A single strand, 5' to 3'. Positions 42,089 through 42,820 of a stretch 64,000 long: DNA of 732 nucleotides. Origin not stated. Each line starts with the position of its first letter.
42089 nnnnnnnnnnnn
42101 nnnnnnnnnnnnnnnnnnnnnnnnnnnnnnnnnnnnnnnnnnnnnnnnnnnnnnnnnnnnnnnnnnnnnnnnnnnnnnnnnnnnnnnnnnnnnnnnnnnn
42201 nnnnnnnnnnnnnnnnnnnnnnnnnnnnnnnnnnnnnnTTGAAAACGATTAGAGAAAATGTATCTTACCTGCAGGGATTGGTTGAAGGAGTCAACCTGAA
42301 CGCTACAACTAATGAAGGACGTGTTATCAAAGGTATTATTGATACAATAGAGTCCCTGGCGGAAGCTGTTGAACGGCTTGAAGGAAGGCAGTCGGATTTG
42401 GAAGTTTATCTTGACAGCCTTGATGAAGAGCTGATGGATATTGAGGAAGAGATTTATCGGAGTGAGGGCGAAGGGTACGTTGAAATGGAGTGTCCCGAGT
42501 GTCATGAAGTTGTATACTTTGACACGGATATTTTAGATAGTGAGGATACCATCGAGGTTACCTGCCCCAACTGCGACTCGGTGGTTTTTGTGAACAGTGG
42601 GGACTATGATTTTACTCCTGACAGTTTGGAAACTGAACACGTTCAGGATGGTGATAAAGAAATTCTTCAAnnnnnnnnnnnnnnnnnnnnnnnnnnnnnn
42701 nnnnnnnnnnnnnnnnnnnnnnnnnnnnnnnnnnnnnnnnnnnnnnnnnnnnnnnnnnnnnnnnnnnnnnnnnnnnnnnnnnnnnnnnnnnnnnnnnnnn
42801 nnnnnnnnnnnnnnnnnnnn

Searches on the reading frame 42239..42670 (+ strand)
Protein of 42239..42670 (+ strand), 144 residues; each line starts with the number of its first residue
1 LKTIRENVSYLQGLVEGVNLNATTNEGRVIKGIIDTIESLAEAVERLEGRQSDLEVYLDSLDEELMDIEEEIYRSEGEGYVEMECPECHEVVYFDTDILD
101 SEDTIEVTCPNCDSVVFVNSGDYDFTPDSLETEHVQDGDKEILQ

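Call 13: find_encoding_contigs(protein=window:42239-42670:+, flank=10000, max_places=6)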
Protein seq(144 aa) (144 aa): 3 contigs read that carry it; 3 places shown.
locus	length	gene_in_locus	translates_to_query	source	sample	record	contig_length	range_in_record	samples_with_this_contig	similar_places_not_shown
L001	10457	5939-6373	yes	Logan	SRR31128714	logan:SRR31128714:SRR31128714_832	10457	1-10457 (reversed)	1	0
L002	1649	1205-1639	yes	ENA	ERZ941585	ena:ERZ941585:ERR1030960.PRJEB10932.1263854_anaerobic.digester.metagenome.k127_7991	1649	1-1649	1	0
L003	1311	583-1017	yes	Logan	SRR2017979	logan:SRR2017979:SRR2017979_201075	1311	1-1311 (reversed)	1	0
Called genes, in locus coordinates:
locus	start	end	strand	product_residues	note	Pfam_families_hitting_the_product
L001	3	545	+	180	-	?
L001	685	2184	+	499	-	PF01523:PmbA_TldD_1st, PF19290:PmbA_TldD_2nd, PF19289:PmbA_TldD_3rd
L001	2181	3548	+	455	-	PF01523:PmbA_TldD_1st, PF19290:PmbA_TldD_2nd, PF19289:PmbA_TldD_3rd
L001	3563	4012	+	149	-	PF01220:DHquinase_II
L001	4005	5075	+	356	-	PF01321:Creatinase_N, PF00557:Peptidase_M24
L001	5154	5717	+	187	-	PF08207:EFP_N, PF01132:EFP, PF09285:Elong-fact-P_C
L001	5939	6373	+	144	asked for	-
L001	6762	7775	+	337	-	PF19568:Spore_III_AA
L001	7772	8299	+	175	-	PF09548:Spore_III_AB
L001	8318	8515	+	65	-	PF06686:SpoIIIAC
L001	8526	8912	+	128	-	PF06686:SpoIIIAC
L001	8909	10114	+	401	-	PF09546:Spore_III_AE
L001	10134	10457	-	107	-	?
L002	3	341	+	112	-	?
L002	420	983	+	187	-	PF08207:EFP_N, PF01132:EFP, PF09285:Elong-fact-P_C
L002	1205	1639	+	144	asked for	-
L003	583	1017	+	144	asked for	-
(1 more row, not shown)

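Call 14: find_homologous_proteins(query=window:42239-42670:+)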
Query seq(144 aa) (144 aa): 19 proteins with E <= 0.001 among 39 candidates.
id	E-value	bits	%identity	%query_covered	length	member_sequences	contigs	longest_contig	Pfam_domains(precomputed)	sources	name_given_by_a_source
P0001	2.5e-82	292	94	100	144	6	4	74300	-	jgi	jgi:phage FluMu protein Com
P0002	7.0e-63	229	79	91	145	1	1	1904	-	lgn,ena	-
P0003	1.8e-51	192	69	86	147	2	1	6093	-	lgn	-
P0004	4.4e-51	191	99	63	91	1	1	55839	PF26408.2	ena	-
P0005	8.6e-50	186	68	88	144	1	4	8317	-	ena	-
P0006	3.3e-49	184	62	100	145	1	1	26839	-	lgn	-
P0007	2.6e-48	181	59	100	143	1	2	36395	-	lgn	-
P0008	1.5e-44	169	59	87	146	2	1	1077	-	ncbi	-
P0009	3.6e-44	168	54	97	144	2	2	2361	-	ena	-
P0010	2.1e-40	156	51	97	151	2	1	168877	-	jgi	-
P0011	9.0e-40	154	52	93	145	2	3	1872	-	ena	-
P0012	5.2e-39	151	82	63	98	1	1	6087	-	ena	-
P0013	2.4e-38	149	55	81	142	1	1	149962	-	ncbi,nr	ncbi:MAG: AraC family transcriptional regulator [Clostridia bacterium]|nr:AraC family transcriptiona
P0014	1.3e-35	140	58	83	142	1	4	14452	-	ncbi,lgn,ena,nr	ncbi:MAG: AraC family transcriptional regulator [Clostridia bacterium]|nr:AraC family transcriptiona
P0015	6.6e-34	135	81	54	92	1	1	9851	-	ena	-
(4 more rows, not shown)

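Call 15: find_encoding_contigs(protein=P0001, flank=10000, max_places=4)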
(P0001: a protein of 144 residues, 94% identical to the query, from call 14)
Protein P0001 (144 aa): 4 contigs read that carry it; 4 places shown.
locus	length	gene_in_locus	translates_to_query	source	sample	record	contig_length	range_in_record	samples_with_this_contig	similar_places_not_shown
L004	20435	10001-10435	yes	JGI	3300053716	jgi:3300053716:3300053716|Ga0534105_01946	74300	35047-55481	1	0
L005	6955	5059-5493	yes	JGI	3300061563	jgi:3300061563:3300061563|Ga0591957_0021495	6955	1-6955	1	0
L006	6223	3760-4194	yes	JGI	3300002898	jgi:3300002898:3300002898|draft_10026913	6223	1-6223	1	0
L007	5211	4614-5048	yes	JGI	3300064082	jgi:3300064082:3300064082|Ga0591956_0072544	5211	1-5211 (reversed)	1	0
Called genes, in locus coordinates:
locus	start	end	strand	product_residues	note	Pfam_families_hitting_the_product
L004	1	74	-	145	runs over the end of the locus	PF04463:2-thiour_desulf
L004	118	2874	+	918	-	PF03699:UPF0182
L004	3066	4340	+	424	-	PF00501:AMP-binding, PF14535:AMP-binding_C_2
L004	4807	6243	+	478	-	PF01523:PmbA_TldD_1st, PF19290:PmbA_TldD_2nd, PF19289:PmbA_TldD_3rd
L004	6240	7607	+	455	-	PF01523:PmbA_TldD_1st, PF19290:PmbA_TldD_2nd, PF19289:PmbA_TldD_3rd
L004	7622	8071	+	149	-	PF01220:DHquinase_II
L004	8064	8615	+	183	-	PF01321:Creatinase_N, PF00557:Peptidase_M24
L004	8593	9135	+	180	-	PF00557:Peptidase_M24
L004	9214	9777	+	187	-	PF08207:EFP_N, PF01132:EFP, PF09285:Elong-fact-P_C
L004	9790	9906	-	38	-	-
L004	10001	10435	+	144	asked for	-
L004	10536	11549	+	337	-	PF19568:Spore_III_AA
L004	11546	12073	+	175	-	PF09548:Spore_III_AB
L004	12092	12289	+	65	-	PF06686:SpoIIIAC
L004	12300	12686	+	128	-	PF06686:SpoIIIAC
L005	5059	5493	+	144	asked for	-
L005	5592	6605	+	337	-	PF19568:Spore_III_AA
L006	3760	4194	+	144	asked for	-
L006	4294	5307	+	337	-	PF19568:Spore_III_AA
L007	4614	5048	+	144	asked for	-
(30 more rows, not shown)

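Call 16: find_encoding_contigs(protein=P0006, flank=10000, max_places=3)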
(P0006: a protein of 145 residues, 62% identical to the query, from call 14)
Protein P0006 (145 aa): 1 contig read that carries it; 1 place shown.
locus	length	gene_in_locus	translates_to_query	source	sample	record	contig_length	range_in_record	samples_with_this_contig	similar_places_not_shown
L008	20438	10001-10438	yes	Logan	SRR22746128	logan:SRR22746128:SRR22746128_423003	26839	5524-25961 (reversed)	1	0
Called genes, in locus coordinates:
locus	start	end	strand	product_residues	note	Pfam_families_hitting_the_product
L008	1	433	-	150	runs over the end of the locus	PF04463:2-thiour_desulf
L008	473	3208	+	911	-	PF03699:UPF0182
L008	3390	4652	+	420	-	PF00501:AMP-binding, PF14535:AMP-binding_C_2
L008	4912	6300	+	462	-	PF01523:PmbA_TldD_1st, PF19290:PmbA_TldD_2nd, PF19289:PmbA_TldD_3rd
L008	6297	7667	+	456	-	PF01523:PmbA_TldD_1st, PF19290:PmbA_TldD_2nd, PF19289:PmbA_TldD_3rd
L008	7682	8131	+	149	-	PF01220:DHquinase_II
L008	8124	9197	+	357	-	PF01321:Creatinase_N, PF00557:Peptidase_M24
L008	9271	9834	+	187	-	PF08207:EFP_N, PF01132:EFP, PF09285:Elong-fact-P_C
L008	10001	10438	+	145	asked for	-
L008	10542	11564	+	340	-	PF19568:Spore_III_AA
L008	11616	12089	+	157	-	PF09548:Spore_III_AB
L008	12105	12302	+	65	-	PF06686:SpoIIIAC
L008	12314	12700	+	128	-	PF06686:SpoIIIAC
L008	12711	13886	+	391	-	PF09546:Spore_III_AE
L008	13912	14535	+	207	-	PF09581:Spore_III_AF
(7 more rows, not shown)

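Call 17: find_encoding_contigs(protein=P0007, flank=10000, max_places=3)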
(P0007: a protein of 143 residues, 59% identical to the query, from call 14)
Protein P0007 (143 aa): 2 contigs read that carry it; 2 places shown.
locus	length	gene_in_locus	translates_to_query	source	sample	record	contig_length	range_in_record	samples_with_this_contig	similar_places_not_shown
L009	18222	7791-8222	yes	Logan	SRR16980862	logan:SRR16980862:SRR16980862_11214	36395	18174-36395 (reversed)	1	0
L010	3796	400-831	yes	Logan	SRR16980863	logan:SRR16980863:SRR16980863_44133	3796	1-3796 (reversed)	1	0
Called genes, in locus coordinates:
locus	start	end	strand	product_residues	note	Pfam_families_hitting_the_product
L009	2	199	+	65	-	?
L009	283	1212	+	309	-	PF11104:PilM_2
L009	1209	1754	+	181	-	PF05137:PilN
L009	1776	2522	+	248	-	PF04350:PilO (weak)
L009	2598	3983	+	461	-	PF01523:PmbA_TldD_1st, PF19290:PmbA_TldD_2nd, PF19289:PmbA_TldD_3rd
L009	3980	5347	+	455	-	PF01523:PmbA_TldD_1st, PF19290:PmbA_TldD_2nd, PF19289:PmbA_TldD_3rd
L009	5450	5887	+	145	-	PF01220:DHquinase_II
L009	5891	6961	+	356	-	PF01321:Creatinase_N, PF00557:Peptidase_M24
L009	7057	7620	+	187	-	PF08207:EFP_N, PF01132:EFP, PF09285:Elong-fact-P_C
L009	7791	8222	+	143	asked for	-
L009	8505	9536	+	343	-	PF19568:Spore_III_AA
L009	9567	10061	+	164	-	PF09548:Spore_III_AB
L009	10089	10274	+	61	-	PF06686:SpoIIIAC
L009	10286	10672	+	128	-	PF06686:SpoIIIAC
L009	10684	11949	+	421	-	PF09546:Spore_III_AE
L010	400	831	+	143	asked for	-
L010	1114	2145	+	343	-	PF19568:Spore_III_AA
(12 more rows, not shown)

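Call 18: find_encoding_contigs(protein=P0005, flank=10000, max_places=3)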
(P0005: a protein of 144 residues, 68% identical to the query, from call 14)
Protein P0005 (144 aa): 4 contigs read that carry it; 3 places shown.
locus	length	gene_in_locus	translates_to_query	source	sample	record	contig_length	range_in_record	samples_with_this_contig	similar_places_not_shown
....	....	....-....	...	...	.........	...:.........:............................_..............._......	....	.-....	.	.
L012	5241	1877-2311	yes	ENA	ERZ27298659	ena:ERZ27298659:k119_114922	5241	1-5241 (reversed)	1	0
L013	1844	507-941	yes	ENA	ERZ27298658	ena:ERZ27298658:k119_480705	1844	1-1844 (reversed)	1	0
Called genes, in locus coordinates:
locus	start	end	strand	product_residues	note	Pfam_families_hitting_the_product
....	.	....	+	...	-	?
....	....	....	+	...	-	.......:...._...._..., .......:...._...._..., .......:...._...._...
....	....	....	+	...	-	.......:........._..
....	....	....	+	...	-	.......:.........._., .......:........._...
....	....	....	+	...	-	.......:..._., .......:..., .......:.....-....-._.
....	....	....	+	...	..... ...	-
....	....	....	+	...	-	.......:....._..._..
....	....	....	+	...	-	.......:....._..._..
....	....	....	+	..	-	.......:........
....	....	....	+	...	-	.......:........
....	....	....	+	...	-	?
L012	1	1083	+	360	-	?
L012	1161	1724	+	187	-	PF08207:EFP_N, PF01132:EFP, PF09285:Elong-fact-P_C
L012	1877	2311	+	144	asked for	-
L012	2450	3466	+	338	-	PF19568:Spore_III_AA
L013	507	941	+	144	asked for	-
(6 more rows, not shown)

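Call 76: search_protein_families(library=pfam, proteins=[window:42239-42670:+], max_evalue=0.01)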
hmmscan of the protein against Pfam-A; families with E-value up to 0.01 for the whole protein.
window:42239-42670:+ (144 aa): 7 families
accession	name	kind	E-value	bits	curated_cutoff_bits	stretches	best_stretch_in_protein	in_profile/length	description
PF25206.1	DUF7836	-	0.00082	19.6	26.7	1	78-114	3-38/59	Domain of unknown function (DUF7836)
PF21276.3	ZNF512_C2HC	-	0.0014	18.7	27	0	106-116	13-23/38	Zinc finger protein 512, C2HC zinc finger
PF24441.1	DUF7560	-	0.0019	18.3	27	0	103-120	2-19/44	Family of unknown function (DUF7560)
PF23547.1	Zn_ribbon_FGT1_1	-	0.0032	17.5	27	0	105-125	1-21/35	FORGETTER1 first zinc ribbon domain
PF25207.1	DUF7837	-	0.0072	16.8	27.8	0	79-92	31-44/47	Domain of unknown function (DUF7837)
PF07754.17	HVO_2753_ZBP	-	0.0081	16.4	33.2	0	77-92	11-26/46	Small zinc finger protein HVO_2753-like, Zn-binding pocket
PF13248.11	Zn_ribbon_3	-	0.0096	15.8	27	0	106-115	2-11/26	zinc-ribbon domain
